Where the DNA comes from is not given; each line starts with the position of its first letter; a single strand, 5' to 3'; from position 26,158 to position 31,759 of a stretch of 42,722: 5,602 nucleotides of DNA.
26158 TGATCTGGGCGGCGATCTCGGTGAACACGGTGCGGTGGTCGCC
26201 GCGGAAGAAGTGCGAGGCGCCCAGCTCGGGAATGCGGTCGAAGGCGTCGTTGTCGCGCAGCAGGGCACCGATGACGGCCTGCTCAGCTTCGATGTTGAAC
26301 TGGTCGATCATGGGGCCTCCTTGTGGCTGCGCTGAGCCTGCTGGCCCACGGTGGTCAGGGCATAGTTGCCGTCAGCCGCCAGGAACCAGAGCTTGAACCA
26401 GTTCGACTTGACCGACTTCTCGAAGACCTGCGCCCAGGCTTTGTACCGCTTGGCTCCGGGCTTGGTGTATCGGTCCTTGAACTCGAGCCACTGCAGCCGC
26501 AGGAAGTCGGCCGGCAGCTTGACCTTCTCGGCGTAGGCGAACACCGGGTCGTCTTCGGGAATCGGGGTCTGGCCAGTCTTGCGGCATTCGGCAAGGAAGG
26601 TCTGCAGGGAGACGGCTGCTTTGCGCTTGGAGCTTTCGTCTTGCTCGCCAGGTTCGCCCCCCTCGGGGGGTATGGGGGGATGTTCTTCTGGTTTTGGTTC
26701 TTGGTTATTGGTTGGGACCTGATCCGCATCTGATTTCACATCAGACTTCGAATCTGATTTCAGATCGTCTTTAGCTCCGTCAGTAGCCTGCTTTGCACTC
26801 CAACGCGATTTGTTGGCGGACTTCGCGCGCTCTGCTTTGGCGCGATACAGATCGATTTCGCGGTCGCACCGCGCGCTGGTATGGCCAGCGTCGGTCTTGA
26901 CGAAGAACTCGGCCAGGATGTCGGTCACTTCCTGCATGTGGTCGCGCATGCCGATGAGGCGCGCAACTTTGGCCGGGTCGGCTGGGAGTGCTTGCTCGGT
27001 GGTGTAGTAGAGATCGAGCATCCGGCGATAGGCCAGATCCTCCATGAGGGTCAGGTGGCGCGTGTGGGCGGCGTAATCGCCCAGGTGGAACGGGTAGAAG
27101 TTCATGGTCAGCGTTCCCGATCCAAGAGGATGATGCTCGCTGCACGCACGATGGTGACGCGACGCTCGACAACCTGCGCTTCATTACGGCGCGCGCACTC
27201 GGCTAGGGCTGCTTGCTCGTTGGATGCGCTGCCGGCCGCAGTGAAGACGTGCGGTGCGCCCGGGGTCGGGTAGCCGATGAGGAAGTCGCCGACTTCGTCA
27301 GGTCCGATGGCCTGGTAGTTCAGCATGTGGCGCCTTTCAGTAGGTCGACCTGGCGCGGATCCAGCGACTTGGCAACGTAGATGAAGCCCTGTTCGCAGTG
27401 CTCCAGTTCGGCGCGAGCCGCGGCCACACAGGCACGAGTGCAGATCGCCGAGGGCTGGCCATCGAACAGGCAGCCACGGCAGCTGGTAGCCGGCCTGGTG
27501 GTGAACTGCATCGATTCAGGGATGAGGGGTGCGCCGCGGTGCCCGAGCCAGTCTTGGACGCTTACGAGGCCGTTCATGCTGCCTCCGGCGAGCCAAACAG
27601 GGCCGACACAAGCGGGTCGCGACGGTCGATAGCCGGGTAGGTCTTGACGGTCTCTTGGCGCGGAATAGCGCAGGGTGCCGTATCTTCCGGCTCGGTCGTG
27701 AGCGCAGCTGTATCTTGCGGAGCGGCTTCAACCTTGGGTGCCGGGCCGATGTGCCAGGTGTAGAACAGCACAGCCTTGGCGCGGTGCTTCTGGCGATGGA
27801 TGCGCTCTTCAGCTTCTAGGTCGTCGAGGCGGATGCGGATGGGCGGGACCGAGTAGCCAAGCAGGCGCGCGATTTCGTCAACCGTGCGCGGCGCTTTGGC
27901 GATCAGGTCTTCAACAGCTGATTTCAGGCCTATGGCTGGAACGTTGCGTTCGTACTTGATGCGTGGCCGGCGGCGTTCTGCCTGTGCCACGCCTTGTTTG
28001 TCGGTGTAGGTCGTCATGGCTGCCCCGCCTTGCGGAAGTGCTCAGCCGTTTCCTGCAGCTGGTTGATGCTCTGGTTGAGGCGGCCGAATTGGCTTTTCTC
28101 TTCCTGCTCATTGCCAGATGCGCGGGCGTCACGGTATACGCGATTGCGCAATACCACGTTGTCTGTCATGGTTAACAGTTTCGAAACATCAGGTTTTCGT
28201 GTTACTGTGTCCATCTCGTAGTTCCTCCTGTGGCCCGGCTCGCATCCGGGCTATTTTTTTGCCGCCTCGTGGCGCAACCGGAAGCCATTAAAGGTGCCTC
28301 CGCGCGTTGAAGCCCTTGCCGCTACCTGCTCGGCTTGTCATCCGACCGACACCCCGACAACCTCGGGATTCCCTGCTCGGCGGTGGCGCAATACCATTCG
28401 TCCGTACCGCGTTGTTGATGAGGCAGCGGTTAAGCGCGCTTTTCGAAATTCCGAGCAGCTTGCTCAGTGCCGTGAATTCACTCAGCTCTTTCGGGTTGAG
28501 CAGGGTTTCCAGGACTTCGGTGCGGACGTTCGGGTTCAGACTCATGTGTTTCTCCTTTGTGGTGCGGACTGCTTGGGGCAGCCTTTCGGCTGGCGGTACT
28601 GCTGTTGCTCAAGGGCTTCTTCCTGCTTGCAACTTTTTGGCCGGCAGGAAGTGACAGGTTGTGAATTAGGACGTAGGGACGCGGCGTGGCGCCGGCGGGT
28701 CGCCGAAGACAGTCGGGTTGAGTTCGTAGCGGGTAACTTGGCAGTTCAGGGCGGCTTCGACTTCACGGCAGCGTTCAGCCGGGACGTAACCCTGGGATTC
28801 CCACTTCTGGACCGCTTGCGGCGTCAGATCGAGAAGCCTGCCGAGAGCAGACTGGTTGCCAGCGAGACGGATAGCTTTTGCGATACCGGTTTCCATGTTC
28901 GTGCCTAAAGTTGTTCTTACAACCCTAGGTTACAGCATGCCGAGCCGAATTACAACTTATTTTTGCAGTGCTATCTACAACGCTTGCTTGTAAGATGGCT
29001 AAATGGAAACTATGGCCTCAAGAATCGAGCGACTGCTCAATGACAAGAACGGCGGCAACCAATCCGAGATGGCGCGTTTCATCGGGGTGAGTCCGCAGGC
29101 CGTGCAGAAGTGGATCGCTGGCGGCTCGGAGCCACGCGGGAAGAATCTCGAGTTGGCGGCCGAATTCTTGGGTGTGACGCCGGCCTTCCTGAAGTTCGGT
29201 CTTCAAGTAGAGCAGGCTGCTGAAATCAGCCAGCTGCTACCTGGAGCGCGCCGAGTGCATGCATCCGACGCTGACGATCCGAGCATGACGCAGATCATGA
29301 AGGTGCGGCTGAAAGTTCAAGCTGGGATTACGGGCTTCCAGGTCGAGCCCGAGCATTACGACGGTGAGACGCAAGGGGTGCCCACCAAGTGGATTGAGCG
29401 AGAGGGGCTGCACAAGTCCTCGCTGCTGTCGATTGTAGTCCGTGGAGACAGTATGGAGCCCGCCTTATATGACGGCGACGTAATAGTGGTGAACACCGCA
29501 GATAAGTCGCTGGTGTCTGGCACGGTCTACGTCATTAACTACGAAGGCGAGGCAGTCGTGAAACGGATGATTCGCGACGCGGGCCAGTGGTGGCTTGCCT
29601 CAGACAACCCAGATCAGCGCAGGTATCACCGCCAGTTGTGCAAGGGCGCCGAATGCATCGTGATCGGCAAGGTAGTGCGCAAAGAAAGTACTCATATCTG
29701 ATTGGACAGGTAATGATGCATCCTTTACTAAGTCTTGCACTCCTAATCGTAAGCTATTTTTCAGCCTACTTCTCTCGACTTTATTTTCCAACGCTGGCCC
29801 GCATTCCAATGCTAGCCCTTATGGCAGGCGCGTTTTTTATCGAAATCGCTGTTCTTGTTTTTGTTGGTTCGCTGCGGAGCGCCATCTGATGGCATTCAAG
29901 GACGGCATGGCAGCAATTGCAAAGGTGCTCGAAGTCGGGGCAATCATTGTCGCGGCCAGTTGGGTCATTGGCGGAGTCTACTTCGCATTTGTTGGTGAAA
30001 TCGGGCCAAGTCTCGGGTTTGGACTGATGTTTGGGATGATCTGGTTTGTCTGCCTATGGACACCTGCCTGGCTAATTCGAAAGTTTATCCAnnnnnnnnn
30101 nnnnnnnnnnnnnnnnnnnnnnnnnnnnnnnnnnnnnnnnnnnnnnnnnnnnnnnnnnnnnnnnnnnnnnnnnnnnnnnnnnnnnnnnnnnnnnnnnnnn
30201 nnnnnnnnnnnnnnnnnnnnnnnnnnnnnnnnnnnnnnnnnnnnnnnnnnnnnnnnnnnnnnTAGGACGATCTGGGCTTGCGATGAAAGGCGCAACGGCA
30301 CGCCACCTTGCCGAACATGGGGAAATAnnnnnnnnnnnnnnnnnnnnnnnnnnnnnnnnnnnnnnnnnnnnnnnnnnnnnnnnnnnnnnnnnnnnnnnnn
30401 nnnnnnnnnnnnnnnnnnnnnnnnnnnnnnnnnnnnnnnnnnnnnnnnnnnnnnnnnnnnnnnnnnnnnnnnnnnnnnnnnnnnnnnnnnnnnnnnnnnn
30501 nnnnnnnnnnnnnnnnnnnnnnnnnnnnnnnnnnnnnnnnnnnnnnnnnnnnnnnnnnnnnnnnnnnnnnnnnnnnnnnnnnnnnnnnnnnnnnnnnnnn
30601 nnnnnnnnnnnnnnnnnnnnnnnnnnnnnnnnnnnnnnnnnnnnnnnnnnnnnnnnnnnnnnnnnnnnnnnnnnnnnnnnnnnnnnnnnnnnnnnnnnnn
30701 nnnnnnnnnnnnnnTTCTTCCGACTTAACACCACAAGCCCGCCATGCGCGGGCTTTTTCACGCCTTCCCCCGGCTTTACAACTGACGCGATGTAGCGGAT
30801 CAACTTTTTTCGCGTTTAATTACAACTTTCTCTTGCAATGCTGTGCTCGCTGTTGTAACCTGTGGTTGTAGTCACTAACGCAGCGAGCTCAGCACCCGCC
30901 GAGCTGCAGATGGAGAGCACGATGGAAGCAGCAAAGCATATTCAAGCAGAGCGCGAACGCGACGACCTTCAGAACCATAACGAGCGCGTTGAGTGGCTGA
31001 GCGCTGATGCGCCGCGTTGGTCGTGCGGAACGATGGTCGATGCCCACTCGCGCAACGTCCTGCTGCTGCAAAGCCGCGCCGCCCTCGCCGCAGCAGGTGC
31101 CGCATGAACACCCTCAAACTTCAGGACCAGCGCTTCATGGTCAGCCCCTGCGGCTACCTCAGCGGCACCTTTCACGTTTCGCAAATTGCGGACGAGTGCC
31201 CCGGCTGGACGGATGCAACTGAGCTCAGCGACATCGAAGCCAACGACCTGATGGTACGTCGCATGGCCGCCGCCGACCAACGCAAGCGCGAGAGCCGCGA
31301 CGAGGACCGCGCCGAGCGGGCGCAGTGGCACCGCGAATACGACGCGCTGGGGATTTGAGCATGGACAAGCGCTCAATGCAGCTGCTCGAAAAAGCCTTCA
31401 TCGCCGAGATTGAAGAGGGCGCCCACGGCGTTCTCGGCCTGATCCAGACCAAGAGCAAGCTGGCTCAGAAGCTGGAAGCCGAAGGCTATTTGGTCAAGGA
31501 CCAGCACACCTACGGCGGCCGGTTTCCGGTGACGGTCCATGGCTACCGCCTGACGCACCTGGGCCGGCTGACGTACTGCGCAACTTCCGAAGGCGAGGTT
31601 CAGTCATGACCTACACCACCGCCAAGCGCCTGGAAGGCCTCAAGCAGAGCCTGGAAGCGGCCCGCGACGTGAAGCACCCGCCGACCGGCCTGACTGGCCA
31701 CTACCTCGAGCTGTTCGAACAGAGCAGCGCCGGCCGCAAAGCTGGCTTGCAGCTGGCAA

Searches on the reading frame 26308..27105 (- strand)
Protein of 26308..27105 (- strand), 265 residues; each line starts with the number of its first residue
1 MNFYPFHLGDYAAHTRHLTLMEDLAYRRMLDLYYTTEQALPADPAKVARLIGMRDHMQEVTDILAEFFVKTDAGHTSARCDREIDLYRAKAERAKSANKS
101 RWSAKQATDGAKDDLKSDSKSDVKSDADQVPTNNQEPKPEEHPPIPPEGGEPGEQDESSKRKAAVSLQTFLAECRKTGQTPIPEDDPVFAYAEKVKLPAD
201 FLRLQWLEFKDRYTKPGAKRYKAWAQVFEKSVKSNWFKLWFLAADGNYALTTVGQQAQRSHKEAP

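Call 60: search_protein_families(library=phrogs, proteins=[window:26308-27105:-], max_evalue=0.00001)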
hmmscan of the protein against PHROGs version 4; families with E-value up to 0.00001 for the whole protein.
window:26308-27105:- (265 aa): 7 families
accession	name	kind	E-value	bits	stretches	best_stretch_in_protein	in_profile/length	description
phrog_21472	-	unknown function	7.7e-36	125.2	1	1-142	4-146/299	-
phrog_9327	-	DNA, RNA and nucleotide metabolism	2.2e-31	110.5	1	1-157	4-167/276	primosomal protein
phrog_12767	-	unknown function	4.4e-30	106.2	1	1-135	1-138/324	-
phrog_3992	-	DNA, RNA and nucleotide metabolism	1.4e-22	81.7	1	1-219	5-255/345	primosomal protein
phrog_4118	-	DNA, RNA and nucleotide metabolism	3.7e-22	80.2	1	1-133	1-138/315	primosomal protein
phrog_6451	-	DNA, RNA and nucleotide metabolism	4.6e-22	80.1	1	1-138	1-148/272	primosomal protein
phrog_6950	-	unknown function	1.5e-21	78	1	1-123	1-126/415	-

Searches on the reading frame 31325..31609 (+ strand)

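Call 24: search_protein_families(library=pfam, proteins=[window:31325-31609:+], max_evalue=0.01)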
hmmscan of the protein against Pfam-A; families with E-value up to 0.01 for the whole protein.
window:31325-31609:+ (94 aa): 0 families

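Call 26: search_protein_families(library=phrogs, proteins=[window:31325-31609:+], max_evalue=0.001)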
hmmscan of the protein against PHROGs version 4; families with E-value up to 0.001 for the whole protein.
window:31325-31609:+ (94 aa): 1 family
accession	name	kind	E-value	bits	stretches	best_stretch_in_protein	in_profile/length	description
phrog_2239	-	unknown function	1.7e-08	35.4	1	13-88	1-74/89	-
